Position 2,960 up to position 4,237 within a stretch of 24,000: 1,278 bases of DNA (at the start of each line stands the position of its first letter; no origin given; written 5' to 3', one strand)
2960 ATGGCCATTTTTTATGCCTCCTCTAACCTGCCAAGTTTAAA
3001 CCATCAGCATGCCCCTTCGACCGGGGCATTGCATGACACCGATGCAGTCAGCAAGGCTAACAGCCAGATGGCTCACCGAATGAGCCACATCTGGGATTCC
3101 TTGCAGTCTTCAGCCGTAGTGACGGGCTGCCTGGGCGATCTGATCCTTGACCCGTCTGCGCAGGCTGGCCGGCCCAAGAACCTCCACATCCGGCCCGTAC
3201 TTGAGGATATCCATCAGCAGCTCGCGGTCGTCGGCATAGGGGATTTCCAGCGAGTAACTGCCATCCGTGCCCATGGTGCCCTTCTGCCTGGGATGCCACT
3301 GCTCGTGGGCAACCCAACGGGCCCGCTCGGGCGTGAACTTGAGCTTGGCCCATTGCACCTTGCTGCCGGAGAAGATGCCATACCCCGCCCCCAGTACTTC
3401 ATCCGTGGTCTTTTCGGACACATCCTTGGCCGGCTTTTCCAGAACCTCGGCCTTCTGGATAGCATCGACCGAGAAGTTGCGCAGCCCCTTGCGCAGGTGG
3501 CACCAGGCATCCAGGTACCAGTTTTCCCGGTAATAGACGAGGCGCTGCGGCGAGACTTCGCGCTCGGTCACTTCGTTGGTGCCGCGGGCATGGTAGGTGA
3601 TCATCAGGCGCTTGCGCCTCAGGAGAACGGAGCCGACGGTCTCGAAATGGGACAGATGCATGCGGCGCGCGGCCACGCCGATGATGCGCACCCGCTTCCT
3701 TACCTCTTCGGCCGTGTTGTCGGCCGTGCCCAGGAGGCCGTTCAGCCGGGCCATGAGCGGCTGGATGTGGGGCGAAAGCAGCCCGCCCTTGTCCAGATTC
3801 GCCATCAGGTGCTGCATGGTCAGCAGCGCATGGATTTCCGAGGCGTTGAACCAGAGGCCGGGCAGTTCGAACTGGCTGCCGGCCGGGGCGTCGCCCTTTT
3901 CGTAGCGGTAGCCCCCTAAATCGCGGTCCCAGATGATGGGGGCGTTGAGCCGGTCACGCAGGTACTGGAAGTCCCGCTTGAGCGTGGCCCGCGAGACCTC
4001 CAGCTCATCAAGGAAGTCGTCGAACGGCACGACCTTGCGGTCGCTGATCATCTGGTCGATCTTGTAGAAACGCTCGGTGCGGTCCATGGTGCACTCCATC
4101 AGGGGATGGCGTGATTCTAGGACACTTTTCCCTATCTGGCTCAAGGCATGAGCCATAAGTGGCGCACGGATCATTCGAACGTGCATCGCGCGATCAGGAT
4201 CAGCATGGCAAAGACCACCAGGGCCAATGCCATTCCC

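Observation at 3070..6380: Second, different palindrome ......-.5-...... marks three consecutive minus-strand transcription units around WYL regulator 1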

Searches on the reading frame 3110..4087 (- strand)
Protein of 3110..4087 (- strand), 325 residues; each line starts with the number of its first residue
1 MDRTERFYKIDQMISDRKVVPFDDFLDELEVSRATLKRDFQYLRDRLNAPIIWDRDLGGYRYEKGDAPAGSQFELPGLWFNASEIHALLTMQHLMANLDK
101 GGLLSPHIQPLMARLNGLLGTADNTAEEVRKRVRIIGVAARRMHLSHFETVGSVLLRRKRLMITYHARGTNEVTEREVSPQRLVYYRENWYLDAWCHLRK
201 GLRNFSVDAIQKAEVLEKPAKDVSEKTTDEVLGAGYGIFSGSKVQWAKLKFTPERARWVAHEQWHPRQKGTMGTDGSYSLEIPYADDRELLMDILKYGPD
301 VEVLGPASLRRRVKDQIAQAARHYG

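Call 7: search_protein_families(library=pfam, proteins=[window:3110-4087:-], max_evalue=0.01)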
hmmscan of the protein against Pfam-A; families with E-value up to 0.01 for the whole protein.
window:3110-4087:- (325 aa): 3 families
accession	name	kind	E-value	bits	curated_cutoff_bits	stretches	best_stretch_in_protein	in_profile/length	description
PF13280.12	WYL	-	3.9e-21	75.3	21.8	1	147-215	2-70/70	WYL domain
PF25583.1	WCX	-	2.6e-18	66.6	23.9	1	245-321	3-76/76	WCX domain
PF08279.18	HTH_11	-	0.00037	20.7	25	1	12-61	7-55/55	HTH domain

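Call 9: find_related_loci(query=window:3110-4087:-, collection=genome_contigs, flank=6000)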
Query window:3110-4087:- (325 aa) in genome_contigs; peptide patterns used: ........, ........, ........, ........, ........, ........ (x = any residue, [..] = any of these).
598 stretches matched a pattern (row limit reached: there are more); 588 encode a relative of the query (tblastn E <= 1e-3); the best 80 are kept; 80 distinct loci.
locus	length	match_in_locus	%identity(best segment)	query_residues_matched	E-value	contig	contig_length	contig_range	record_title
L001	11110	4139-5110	85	1-324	0e+0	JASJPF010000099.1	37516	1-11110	MAG: Thiobacillus sp. isolate MAG_58 NODE_611_length_37516_cov_6.711940, whole genome shotgun sequence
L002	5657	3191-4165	83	1-325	0e+0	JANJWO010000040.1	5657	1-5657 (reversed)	MAG: Hydrogenophilaceae bacterium isolate RS261_metabat.bin.26 RS261_k141_272252, whole genome shotgun sequence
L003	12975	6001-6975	82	1-325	0e+0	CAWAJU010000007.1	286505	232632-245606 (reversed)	MAG: uncultured beta proteobacterium isolate MFD02416.bin.1.304 genome assembly, contig: contig_27366, whole genome shot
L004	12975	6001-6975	77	1-325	4e-174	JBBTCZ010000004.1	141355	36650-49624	MAG: Pseudomonadota bacterium isolate H41-bin191_1 H41_bin191_1_000000000004, whole genome shotgun sequence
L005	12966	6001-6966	74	1-318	9e-169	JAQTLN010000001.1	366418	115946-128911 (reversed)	MAG: Gallionellaceae bacterium isolate STA_18 NODE_40_length_366418_cov_49.826878_Sandtown_A, whole genome shotgun seque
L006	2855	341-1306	75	1-318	3e-178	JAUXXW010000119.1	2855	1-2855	MAG: Pseudomonadota bacterium isolate C17_metabat.bin.16_sub C17_k141_12415, whole genome shotgun sequence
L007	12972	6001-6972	76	1-324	4e-172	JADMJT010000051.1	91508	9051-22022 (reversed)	MAG: Burkholderiales bacterium isolate MAG_47 NODE_371_length_91508_cov_95.585787, whole genome shotgun sequence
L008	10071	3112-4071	73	1-320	9e-167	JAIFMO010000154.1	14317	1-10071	MAG: Sulfuritalea sp. isolate Bin_4_3_4 scaffold_48552, whole genome shotgun sequence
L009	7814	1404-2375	76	1-324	1e-162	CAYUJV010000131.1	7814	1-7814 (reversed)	MAG TPA_asm: uncultured Burkholderiales bacterium isolate SRP290908_co1_82 genome assembly, contig: NODE_13944_length_78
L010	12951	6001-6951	74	1-316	4e-165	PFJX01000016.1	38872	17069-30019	MAG: Hydrogenophilales bacterium CG_4_10_14_3_um_filter_63_21 CG_4_10_14_3_um_filter_scaffold_2086_c, whole genome shotg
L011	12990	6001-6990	74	1-325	1e-161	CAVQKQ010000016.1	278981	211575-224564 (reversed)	MAG: uncultured proteobacterium isolate MFD02416.bin.1.398 genome assembly, contig: contig_4066, whole genome shotgun se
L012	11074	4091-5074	71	1-324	2e-161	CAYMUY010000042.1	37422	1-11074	MAG TPA_asm: uncultured Thiobacillus sp. isolate binchicken_co284_52 genome assembly, contig: NODE_1376_length_37422_cov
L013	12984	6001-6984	73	1-324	3e-161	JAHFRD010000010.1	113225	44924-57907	MAG: Hydrogenophilales bacterium isolate nzgw566 NODE_94_length_113226_cov_12.086274, whole genome shotgun sequence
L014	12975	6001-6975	69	1-325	8e-159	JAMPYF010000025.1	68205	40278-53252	MAG: Sulfuritalea sp. isolate R2F_R2FSRR_metabat.66 R2F_C193, whole genome shotgun sequence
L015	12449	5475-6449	69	1-325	1e-158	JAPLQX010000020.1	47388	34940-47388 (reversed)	MAG: Rhodocyclales bacterium isolate LacPavin_0818_WC45_MAG_63_30 LacPavin_0818_WC45_scaffold_302496, whole genome shotg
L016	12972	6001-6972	69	1-324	4e-157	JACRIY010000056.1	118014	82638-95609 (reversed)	MAG: Rhodocyclales bacterium isolate NC_groundwater_1815_Pr3_B-0.1um_65_54 SR-2_scaffold_141_1662526, whole genome shotg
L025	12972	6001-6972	68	1-324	3e-155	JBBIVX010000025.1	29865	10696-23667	MAG: Hydrogenophilales bacterium isolate STF170223_bin_87 NODE_89_length_29865_cov_15.9418, whole genome shotgun sequenc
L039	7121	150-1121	68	1-324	5e-153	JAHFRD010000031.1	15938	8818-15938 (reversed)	MAG: Hydrogenophilales bacterium isolate nzgw566 NODE_2275_length_15939_cov_11.228790, whole genome shotgun sequence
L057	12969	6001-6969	65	1-324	8e-149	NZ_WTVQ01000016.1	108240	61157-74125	Aromatoleum diolicum strain 22Lin NODE_16_length_108240_cov_14.1701, whole genome shotgun sequence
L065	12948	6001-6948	67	1-317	5e-147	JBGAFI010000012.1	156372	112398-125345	MAG: Thiobacillaceae bacterium isolate MAG_MBR_H125.8 MBRH125-8_opera_contig_595, whole genome shotgun sequence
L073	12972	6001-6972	66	1-325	3e-146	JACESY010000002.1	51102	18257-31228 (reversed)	MAG: Azoarcus sp. isolate MCMED-G28 Azoarcus-MCMED-G28-C2, whole genome shotgun sequence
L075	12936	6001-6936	68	1-313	6e-146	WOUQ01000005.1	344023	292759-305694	MAG: bacterium isolate X2_MaxBin.002 scaffold_17, whole genome shotgun sequence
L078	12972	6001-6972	64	1-324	7e-145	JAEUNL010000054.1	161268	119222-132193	MAG: Rhodocyclaceae bacterium isolate new MAG-172 k141_1168535, whole genome shotgun sequence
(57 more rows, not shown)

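Call 14: search_solved_structures(query=window:3110-4087:-, max_evalue=0.01, show_alignments=1)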
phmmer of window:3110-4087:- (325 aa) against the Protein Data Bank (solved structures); distinct sequences matched with E-value up to 0.01: 10.
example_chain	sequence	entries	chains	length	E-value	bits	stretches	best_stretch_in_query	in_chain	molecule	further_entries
6sj9_A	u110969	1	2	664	2.6e-16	63.2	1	130-320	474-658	Proteasome accessory factor B/C (PafBC)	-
7p5x_AX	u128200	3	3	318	3.2e-13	53.1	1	150-321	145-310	PafC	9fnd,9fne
7u02_B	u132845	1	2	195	1.3e-07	34.7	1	163-325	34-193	WYL domain-containing protein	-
7tzv_A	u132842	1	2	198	1.3e-07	34.7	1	163-325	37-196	WYL domain-containing protein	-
9cu3_B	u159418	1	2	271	1.6e-07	34.3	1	151-325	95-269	WYL domain-containing protein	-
9pfq_Q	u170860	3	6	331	2.4e-07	33.8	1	151-325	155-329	WYL domain-containing protein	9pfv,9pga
8tp8_A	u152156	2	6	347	2.8e-07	33.6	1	151-325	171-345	DeoR-family transcriptional regulator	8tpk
7tb5_A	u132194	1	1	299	0.00039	23.2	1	161-212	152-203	WYL domain-containing protein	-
7tb6_A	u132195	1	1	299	0.0011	21.7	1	141-218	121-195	S. maltophilia CapW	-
7t8k_A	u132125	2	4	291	0.0044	19.8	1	136-216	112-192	BrxR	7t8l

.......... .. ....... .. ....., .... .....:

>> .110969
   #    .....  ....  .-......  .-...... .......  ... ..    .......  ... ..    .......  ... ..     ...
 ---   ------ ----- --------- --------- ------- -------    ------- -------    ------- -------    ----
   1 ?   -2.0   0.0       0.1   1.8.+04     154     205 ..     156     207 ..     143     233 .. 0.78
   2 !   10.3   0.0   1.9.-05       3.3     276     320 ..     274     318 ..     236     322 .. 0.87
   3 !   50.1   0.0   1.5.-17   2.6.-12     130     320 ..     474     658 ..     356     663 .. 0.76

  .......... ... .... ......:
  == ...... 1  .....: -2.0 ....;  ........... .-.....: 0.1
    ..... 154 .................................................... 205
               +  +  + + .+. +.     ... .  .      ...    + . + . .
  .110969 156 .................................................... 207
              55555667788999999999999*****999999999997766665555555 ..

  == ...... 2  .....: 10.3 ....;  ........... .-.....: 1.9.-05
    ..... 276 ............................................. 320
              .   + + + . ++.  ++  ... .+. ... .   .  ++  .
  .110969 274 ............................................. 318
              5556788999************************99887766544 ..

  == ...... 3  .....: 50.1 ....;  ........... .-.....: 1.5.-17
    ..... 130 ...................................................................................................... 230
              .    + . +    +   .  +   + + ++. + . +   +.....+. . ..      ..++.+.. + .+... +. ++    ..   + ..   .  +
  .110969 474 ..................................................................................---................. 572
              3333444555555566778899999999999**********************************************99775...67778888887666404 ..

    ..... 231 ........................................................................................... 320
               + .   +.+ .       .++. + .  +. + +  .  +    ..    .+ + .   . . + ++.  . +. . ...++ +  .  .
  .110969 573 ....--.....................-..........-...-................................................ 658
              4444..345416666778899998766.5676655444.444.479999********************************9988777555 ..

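Call 29: search_protein_families(library=pfam, proteins=[L065:7262-8803:+, L065:7007-8641:-, L065:9185-10795:-, L001:1187-2335:+, L001:2502-3359:+, L001:3346-4065:+, L001:5248-6255:+, L001:6463-7728:+, L057:7087-9795:+, L016:10844-11428:+], max_evalue=0.001)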
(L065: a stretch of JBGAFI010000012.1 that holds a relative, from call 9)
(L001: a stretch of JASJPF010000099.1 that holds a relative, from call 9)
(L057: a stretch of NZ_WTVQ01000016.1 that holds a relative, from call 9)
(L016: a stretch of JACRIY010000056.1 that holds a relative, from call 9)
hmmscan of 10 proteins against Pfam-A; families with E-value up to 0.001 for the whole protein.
L065:7262-8803:+ (513 aa): 0 families

L065:7007-8641:- (544 aa): 3 families
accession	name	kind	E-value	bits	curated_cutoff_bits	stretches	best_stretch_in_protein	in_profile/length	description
PF13538.12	UvrD_C_2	-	4.9e-10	39.6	27.4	1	484-530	4-52/52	UvrD-like helicase C-terminal domain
PF08378.17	NERD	-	4.5e-06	27.6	22.1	1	20-126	5-108/111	Nuclease-related domain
PF13245.12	AAA_19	-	0.00084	20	25.1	0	222-356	15-131/134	AAA domain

L065:9185-10795:- (536 aa): 3 families
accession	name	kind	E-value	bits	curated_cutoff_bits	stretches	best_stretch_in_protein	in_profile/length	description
PF00015.26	MCPsignal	-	1.9e-42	145.5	34.6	1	329-500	4-171/172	Methyl-accepting chemotaxis protein (MCP) signalling domain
PF00672.30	HAMP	-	7e-11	42.7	25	1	201-251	1-50/53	HAMP domain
PF04344.18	CheZ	-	0.00028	21.3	30.7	1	236-347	5-114/203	Chemotaxis phosphatase, CheZ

L001:1187-2335:+ (382 aa): 1 family
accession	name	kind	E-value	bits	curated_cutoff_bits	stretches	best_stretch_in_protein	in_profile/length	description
PF03747.19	ADP_ribosyl_GH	-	1.3e-80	271.6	26.2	1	28-337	1-287/287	ADP-ribosylglycohydrolase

L001:2502-3359:+ (285 aa): 2 families
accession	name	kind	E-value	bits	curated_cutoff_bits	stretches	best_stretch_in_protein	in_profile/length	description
PF21818.3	DUF6884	-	3.9e-48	163.5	30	1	146-277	1-134/135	Family of unknown function (DUF6884)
PF24698.1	DUF7662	-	2e-12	47.2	26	1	25-96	3-65/72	Domain of unknown function (DUF7662)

L001:3346-4065:+ (239 aa): 0 families

L001:5248-6255:+ (335 aa): 1 family
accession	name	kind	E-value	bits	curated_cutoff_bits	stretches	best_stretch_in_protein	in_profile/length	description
PF20208.3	ARPP-1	-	1.7e-97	326.8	27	1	12-307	1-296/297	ARG and Rhodanese-Phosphatase-superfamily-associated Protein domain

L001:6463-7728:+ (421 aa): 2 families
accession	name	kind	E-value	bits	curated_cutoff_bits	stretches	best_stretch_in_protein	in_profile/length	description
PF00149.33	Metallophos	-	9.8e-15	55.9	21.5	1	1-196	1-190/191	Calcineurin-like phosphoesterase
PF12850.12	Metallophos_2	-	3e-07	31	27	1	1-229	1-150/154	Calcineurin-like phosphoesterase superfamily domain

L057:7087-9795:+ (902 aa): 4 families
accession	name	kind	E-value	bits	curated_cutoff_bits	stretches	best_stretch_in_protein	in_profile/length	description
PF18019.7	Cas3_HD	-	4.4e-45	154.7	23.1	1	23-225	1-207/207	Cas3, HD domain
PF22590.2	Cas3-like_C_2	-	1.8e-30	105.8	27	1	547-669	2-106/106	CRISPR-associated nuclease/helicase Cas3, C-terminal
PF00270.35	DEAD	-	1.2e-07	32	26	1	284-478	7-163/167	DEAD/DEAH box helicase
PF18395.6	Cas3_C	-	4.3e-06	27.6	27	1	820-896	25-107/107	Cas3 C-terminal domain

L016:10844-11428:+ (194 aa): 0 families

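Call 30: search_protein_families(library=padloc, proteins=[window:3110-4087:-], max_evalue=0.001)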
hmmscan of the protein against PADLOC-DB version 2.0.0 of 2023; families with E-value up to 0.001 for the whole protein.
window:3110-4087:- (325 aa): 7 families
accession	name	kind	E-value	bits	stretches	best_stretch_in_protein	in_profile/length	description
PDLC01457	WYL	-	9.5e-39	131.3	1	3-309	2-229/229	"CAS-I,CAS-II,CAS-III,CAS-IV,CAS-V,CAS-VI; associated_signaling"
PDLC01652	WYL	-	6.1e-35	118.9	1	139-321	11-162/162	"CAS-I,CAS-II,CAS-III,CAS-IV,CAS-V,CAS-VI; associated_signaling"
PDLC01766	Cas3c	-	6.6e-17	59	1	124-325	112-317/1009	-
PDLC03787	RTasWYL-YodC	-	9.3e-08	29.6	1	159-217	290-351/354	DRT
PDLC01484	WYL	-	1.8e-07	28.7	1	284-324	396-436/437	"CAS-I,CAS-II,CAS-III,CAS-IV,CAS-V,CAS-VI; associated_signaling"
PDLC01510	WYL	-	1.8e-07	28.7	1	284-324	396-436/437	"CAS-I,CAS-II,CAS-III,CAS-IV,CAS-V,CAS-VI; associated_signaling"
PDLC01046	WYL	-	4.8e-05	20.7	0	285-324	394-433/435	HTH-WYL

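Call 31: search_protein_families(library=ncbifam, proteins=[window:3110-4087:-], max_evalue=0.001)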
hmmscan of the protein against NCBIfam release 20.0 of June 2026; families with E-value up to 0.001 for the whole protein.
window:3110-4087:- (325 aa): 1 family
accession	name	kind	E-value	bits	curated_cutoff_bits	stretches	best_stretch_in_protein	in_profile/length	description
TIGR03985.1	TIGR03985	hypoth_equivalog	1.4e-05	24.8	60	0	278-324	203-248/249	TIGR03985 family CRISPR-associated protein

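Call 45: find_related_loci(query=window:3110-4087:-, collection=viral_contigs, flank=6000)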
Query window:3110-4087:- (325 aa) in viral_contigs; peptide patterns used: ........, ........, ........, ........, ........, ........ (x = any residue, [..] = any of these).
4 stretches matched a pattern, but none encodes a relative of the query by tblastn (E <= 1e-3).
